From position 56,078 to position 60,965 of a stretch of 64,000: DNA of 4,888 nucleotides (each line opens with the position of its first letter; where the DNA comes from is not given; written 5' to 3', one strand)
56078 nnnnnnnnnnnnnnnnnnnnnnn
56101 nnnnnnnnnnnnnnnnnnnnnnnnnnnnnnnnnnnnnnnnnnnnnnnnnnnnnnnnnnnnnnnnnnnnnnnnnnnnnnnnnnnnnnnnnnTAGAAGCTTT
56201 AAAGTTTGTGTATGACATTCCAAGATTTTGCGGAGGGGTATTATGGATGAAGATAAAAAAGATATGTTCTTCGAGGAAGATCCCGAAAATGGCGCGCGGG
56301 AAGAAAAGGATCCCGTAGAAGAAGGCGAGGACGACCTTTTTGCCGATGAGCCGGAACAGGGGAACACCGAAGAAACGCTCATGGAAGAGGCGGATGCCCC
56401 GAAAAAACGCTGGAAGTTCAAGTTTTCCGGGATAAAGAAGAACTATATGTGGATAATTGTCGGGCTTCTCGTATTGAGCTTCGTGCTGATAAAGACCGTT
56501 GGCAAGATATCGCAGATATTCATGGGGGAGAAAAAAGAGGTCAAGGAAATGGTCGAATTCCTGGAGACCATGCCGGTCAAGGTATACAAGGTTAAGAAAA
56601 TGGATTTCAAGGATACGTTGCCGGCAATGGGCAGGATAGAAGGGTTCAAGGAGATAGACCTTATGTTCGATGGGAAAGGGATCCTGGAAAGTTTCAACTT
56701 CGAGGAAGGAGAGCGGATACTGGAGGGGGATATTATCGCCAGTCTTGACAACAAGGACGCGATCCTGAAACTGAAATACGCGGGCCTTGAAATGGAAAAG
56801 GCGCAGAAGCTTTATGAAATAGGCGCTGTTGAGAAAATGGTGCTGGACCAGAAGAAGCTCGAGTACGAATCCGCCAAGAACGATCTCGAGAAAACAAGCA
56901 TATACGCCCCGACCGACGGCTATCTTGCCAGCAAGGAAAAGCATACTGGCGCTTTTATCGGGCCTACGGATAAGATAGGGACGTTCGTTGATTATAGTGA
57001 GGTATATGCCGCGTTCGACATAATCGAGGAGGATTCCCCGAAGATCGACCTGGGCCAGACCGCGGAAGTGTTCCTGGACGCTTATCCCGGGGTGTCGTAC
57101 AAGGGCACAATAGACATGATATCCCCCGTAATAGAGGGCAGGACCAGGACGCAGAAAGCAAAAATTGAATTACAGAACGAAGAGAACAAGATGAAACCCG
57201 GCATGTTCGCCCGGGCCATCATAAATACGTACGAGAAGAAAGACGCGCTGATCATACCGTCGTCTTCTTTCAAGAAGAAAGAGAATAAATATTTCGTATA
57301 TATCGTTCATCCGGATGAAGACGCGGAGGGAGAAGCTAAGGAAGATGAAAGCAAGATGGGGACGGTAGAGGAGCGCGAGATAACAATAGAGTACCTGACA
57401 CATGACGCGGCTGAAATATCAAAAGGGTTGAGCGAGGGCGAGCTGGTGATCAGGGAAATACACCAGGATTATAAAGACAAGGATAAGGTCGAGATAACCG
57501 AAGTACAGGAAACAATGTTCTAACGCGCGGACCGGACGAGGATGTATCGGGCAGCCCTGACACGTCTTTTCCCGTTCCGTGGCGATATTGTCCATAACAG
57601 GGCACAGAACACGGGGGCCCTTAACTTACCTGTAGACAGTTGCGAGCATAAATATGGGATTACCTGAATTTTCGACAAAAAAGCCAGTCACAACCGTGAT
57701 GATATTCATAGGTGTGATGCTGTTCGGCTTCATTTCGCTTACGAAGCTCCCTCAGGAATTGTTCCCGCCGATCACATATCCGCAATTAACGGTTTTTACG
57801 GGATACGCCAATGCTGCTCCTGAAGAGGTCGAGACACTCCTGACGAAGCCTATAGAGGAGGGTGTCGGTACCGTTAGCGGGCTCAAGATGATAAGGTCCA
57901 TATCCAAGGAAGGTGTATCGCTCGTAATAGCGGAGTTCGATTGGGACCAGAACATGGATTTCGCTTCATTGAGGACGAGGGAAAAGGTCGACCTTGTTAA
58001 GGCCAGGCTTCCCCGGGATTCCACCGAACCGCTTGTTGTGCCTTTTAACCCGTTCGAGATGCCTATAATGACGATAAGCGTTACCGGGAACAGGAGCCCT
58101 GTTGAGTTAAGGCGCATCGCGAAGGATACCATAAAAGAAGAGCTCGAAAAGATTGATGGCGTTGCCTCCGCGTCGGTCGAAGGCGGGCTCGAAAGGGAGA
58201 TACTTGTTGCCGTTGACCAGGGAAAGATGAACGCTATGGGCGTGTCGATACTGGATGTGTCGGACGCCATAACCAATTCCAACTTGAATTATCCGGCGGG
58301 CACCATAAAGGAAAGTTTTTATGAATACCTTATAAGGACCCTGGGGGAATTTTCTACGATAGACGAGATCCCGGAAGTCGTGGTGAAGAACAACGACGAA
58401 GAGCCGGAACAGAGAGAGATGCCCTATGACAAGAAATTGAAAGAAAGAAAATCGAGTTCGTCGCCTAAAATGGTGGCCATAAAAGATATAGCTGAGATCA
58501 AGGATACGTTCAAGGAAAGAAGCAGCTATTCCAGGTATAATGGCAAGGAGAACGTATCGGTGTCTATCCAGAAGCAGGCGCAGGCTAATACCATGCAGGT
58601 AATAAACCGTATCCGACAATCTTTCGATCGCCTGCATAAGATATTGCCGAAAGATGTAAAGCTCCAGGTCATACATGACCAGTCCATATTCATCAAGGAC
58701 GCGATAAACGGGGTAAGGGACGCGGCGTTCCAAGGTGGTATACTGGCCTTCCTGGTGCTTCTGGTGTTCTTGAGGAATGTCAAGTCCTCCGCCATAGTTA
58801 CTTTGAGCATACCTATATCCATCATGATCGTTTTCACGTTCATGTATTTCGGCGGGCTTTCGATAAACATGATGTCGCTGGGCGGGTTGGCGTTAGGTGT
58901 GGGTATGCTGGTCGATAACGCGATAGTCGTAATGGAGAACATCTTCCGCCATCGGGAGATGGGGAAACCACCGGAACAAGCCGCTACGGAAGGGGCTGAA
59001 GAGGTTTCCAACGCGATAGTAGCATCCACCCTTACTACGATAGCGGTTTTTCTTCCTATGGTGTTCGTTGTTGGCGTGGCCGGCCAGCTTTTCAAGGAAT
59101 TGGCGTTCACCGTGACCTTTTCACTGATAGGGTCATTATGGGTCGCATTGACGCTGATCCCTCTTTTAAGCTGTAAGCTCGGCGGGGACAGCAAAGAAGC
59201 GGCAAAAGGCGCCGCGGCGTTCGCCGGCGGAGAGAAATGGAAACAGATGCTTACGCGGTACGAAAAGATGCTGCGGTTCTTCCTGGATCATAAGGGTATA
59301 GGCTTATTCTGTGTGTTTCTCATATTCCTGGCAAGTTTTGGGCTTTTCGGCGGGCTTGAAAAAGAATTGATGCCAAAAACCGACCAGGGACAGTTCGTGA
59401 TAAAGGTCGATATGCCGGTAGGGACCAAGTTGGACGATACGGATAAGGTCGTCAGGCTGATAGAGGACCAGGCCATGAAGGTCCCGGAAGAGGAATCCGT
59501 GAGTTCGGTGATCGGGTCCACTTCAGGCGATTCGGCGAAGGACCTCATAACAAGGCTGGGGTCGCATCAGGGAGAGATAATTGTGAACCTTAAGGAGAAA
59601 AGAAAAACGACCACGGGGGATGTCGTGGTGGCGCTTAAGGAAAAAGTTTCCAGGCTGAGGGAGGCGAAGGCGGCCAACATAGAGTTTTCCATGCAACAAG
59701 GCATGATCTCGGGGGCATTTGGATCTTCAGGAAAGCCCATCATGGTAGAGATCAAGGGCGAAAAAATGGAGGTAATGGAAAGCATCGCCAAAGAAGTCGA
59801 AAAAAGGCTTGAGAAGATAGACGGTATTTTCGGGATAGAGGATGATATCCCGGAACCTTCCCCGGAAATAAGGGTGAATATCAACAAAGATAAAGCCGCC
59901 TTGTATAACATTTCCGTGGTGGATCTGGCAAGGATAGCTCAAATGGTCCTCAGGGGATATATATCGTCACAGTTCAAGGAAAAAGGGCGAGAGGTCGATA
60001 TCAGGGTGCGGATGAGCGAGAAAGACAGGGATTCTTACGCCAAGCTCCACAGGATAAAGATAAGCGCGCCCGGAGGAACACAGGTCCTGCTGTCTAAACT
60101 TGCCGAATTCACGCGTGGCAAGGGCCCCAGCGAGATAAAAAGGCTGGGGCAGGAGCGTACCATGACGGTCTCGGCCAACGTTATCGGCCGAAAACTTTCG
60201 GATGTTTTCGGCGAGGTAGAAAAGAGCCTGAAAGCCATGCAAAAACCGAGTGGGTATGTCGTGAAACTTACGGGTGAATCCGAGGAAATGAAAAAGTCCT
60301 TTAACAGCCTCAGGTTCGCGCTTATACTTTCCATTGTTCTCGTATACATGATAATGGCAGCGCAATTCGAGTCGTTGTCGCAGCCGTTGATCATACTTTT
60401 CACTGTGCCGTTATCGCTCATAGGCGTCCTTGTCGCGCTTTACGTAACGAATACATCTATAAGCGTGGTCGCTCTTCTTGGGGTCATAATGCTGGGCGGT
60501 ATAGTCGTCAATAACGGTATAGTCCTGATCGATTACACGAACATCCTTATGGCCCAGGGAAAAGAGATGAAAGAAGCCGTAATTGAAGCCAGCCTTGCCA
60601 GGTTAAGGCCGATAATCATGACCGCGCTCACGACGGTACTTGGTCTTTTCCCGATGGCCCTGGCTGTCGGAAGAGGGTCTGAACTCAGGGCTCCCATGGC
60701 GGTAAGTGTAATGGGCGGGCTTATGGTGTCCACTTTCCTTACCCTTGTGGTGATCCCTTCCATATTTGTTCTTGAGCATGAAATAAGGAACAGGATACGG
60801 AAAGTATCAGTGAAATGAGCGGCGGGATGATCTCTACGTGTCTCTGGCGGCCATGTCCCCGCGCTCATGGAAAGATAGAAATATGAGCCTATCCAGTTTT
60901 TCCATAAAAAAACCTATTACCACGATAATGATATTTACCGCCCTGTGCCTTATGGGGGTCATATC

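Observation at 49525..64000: Giant TolC-fusion protein heading a membrane fusion protein plus double-RND module: an unusual tripartite envelope machine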

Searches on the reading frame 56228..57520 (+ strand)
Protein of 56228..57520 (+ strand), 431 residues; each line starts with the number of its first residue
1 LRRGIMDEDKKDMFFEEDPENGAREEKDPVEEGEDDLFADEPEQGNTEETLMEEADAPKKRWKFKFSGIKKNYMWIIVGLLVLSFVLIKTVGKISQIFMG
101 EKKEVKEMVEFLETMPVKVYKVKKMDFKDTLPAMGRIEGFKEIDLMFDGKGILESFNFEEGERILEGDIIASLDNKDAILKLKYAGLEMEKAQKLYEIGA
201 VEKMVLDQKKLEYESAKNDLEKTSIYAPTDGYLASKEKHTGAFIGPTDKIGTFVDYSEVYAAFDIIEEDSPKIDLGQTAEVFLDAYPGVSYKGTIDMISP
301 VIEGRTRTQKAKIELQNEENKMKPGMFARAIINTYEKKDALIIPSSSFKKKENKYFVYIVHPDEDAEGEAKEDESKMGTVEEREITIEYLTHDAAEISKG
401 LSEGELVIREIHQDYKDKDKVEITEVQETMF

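Call 7: search_protein_families(library=pfam, proteins=[window:56228-57520:+], max_evalue=0.01)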
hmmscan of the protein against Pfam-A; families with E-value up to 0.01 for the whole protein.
window:56228-57520:+ (431 aa): 2 families
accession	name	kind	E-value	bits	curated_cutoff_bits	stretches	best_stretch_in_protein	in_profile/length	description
PF16576.10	HlyD_D23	-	1.1e-26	93.9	30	1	213-328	99-214/214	Barrel-sandwich domain of CusB or HlyD membrane-fusion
PF13437.12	HlyD_3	-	4.1e-11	44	22.2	1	225-325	2-106/106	HlyD family secretion protein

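Call 38: search_protein_families(library=ncbifam, proteins=[window:56228-57520:+], max_evalue=0.001)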
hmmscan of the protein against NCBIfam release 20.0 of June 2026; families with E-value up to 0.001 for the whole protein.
window:56228-57520:+ (431 aa): 16 families
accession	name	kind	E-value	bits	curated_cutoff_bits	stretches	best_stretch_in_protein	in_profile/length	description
TIGR01730.1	RND_mfp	subfamily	2e-51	174.9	94.9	1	117-422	1-320/322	efflux RND transporter periplasmic adaptor subunit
TIGR00999.1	8a0102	subfamily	2.3e-22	79.4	319.3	1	188-406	59-261/271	CzcB/NccB family metal efflux transporter periplasmic adaptor subunit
TIGR00998.1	8a0101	subfamily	7.1e-13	48.2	390.8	1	207-300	189-283/334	EmrA/EmrK family multidrug efflux transporter periplasmic adaptor subunit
NF008606.0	PRK11578.1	equivalog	1.9e-12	47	342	1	196-408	158-361/371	macrolide transporter subunit MacA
NF002939.0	PRK03598.1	equivalog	2.1e-12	46.9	393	1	203-303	185-285/332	secretion protein HlyD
NF045680.1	DiMtlExpIhpB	equivalog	6.3e-11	41.8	450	1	220-405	135-304/326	divalent metal ion exporter adaptor subunit IhpB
NF008589.1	PRK11556.1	equivalog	1.3e-10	40.7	391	1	213-424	183-388/392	MdtA/MuxA family multidrug efflux RND transporter periplasmic adaptor subunit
NF007785.0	PRK10476.1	equivalog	3.3e-10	39.3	376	1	173-299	159-285/347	multidrug transporter subunit MdtN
NF045904.1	RND-peri-MexE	equivalog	4e-10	39.1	714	1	208-370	157-329/390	multidrug efflux RND transporter periplasmic adaptor subunit MexE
NF038010.1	ABC_adapt_DarC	equivalog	4.7e-09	35.5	450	1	201-423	210-416/417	darobactin export ABC transporter periplasmic adaptor subunit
TIGR02971.1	heterocyst_DevB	subfamily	1.1e-07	31.6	129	1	210-305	192-285/327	ABC exporter membrane fusion protein, DevB family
TIGR01843.1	type_I_hlyD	subfamily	1.1e-07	31.2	208.65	1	206-337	254-401/422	HlyD family type I secretion periplasmic adaptor subunit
NF000272.2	OqxA_adapt_sub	exception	1.6e-07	30.7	835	1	280-408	249-363/391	multidrug efflux RND transporter periplasmic adaptor subunit OqxA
NF007303.0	PRK09783.1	subfamily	9.5e-07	27.6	390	1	222-361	214-352/414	copper/silver efflux system membrane fusion protein CusB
NF011715.0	PRK15136.1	equivalog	1.2e-05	24.2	563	1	212-295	205-289/390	multidrug efflux MFS transporter periplasmic adaptor subunit EmrA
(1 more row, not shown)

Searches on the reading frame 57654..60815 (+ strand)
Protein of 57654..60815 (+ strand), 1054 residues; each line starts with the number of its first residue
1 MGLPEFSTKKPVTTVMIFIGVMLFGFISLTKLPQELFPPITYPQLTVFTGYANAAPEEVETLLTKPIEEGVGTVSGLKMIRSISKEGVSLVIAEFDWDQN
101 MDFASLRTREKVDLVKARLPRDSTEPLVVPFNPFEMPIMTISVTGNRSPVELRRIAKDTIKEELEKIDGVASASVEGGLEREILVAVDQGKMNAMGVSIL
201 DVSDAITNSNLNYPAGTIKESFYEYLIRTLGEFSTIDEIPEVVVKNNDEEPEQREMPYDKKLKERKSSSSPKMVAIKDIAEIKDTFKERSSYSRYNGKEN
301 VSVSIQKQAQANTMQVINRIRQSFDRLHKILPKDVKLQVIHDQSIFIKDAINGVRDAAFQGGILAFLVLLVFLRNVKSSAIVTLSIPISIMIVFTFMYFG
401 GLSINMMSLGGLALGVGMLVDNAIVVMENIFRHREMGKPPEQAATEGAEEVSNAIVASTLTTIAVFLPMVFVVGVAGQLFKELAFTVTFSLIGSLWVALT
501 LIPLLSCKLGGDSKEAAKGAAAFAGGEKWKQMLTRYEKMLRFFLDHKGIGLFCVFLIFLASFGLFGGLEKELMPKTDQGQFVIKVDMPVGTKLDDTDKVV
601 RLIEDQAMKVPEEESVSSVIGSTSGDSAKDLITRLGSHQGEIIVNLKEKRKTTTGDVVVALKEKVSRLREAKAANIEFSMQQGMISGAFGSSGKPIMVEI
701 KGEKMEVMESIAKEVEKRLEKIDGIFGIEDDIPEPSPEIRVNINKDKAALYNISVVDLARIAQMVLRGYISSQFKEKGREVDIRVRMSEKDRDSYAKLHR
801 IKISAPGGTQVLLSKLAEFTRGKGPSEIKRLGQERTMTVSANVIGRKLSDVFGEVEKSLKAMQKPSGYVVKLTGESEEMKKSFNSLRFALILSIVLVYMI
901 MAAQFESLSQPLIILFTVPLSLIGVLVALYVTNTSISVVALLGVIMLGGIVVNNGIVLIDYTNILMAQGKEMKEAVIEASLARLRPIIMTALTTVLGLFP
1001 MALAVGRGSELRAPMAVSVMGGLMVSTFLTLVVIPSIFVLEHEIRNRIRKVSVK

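Call 7: search_protein_families(library=pfam, proteins=[window:57654-60815:+], max_evalue=0.01)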
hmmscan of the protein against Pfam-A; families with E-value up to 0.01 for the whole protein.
window:57654-60815:+ (1054 aa): 2 families
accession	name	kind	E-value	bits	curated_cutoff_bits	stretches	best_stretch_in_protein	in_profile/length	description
PF00873.25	ACR_tran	-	4.2e-254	846.2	28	1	5-1040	3-1019/1021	AcrB/AcrD/AcrF family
PF03176.21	MMPL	-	8e-20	71.5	20.5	2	236-534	26-324/333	MMPL family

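Call 38: search_protein_families(library=ncbifam, proteins=[window:57654-60815:+], max_evalue=0.001)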
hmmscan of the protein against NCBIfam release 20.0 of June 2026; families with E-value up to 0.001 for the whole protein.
window:57654-60815:+ (1054 aa): 22 families
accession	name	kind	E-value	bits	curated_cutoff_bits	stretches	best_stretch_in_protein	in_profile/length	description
NF033617.1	RND_permease_2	subfamily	1.9e-214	714.7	1250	1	7-1040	4-1006/1009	multidrug efflux RND transporter permease subunit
NF000282.2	RND_permease_1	subfamily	3e-163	545.2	1250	1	6-1040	3-1026/1029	multidrug efflux RND transporter permease subunit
TIGR00914.1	2A0601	subfamily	2.9e-148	495.4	701.45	1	14-1050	16-1044/1051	CusA/CzcA family heavy metal efflux RND transporter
TIGR00915.1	2A0602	subfamily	2.5e-144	482.6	940.35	1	5-1042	3-1029/1050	efflux RND transporter permease subunit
NF007905.0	PRK10614.1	equivalog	1.4e-134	450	1774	1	9-1051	9-1018/1025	multidrug efflux RND transporter permease subunit MdtC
NF007798.0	PRK10503.1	equivalog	3e-126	422.4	1584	1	10-1050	19-1031/1040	MdtB/MuxB family multidrug efflux RND transporter permease subunit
NF007133.0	PRK09579.1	equivalog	3.2e-119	399.1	1763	1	8-1040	8-1001/1017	multidrug efflux RND transporter permease subunit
NF007131.0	PRK09577.1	equivalog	1.1e-103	347.9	1768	1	6-1040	4-1021/1045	multidrug efflux RND transporter permease subunit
NF007842.1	PRK10555.1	equivalog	4.1e-98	329.5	1854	1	6-1040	4-1025/1036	multidrug efflux RND transporter permease AcrD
NF000037.1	RND_perm_OqxB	exception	3.1e-92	310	2200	1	5-1047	5-1040/1050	multidrug efflux RND transporter permease subunit OqxB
NF011706.2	PRK15127.1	equivalog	7.1e-81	272.5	2150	1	3-1041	1-1029/1049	multidrug efflux RND transporter permease subunit AcrB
TIGR00921.1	2A067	subfamily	3.8e-21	74.8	351.9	2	846-1048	150-353/733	hydrophobe/amphiphile efflux-3 (HAE3) family transporter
TIGR00833.1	actII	subfamily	2.7e-11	42.5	874.7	1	307-505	127-328/910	MMPL family RND transporter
NF009583.0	PRK13024.1-3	subfamily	4.5e-11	41.5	721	2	338-565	262-481/755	protein translocase subunit SecDF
TIGR03480.1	HpnN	hypoth_equivalog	1.3e-10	39.9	751.85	2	321-471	683-824/862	hopanoid biosynthesis associated RND transporter like protein HpnN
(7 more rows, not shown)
